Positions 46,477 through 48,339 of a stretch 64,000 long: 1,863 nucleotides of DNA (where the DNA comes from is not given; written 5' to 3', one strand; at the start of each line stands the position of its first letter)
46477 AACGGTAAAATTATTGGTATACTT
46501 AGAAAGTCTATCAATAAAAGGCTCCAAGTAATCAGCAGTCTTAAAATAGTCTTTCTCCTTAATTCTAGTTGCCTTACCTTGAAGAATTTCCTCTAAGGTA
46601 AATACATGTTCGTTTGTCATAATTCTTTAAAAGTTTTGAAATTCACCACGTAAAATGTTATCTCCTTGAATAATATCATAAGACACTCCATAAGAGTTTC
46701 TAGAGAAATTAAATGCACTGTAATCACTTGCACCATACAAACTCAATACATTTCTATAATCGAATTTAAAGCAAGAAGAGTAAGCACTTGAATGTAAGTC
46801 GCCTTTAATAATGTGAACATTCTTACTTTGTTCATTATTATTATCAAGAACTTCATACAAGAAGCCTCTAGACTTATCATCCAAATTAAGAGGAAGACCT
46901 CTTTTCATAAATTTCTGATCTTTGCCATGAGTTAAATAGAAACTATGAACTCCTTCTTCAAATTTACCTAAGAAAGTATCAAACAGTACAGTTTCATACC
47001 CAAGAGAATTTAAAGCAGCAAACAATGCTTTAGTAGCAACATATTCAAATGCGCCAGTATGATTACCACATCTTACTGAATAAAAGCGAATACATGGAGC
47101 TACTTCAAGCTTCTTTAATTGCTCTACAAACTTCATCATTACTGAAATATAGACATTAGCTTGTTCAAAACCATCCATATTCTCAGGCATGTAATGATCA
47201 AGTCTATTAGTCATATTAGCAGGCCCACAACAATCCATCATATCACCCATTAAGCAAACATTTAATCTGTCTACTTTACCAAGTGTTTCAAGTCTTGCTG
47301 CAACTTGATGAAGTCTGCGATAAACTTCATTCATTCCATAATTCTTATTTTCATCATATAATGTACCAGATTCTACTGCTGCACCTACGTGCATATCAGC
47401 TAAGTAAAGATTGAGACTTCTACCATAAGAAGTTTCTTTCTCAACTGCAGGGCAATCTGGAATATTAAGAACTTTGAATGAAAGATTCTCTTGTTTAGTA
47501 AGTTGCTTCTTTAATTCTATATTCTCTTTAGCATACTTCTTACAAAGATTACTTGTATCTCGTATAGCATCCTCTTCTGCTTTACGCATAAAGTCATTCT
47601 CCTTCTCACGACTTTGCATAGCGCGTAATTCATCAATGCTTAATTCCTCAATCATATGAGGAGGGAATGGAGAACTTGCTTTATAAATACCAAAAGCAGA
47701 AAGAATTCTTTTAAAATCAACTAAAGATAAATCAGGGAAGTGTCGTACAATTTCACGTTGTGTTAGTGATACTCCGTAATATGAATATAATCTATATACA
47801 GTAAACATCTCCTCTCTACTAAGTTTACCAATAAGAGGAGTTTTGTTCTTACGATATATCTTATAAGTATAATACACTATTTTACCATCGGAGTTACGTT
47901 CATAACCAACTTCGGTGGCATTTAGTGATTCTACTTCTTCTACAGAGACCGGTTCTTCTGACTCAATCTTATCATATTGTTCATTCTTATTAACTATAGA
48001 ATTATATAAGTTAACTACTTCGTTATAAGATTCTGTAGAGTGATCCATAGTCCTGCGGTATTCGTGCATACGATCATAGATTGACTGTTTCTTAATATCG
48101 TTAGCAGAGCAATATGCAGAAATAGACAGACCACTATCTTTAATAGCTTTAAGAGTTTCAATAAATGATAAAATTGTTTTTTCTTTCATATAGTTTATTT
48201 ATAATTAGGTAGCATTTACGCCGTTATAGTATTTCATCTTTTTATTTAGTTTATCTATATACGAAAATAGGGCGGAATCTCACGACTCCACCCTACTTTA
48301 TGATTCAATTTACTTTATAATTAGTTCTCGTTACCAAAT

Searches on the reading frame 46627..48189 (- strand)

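Call 19: search_protein_families(library=phrogs, proteins=[window:46627-48189:-], max_evalue=0.001)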
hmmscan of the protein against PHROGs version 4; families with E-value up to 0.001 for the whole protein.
window:46627-48189:- (520 aa): 3 families
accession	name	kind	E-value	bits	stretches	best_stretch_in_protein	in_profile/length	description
phrog_22398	-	unknown function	1.7e-15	57.7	1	236-501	146-412/433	-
phrog_284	-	DNA, RNA and nucleotide metabolism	4.6e-09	36.7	1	201-380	74-244/398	exonuclease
phrog_1755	-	unknown function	0.00013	22.5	1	210-251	105-146/214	-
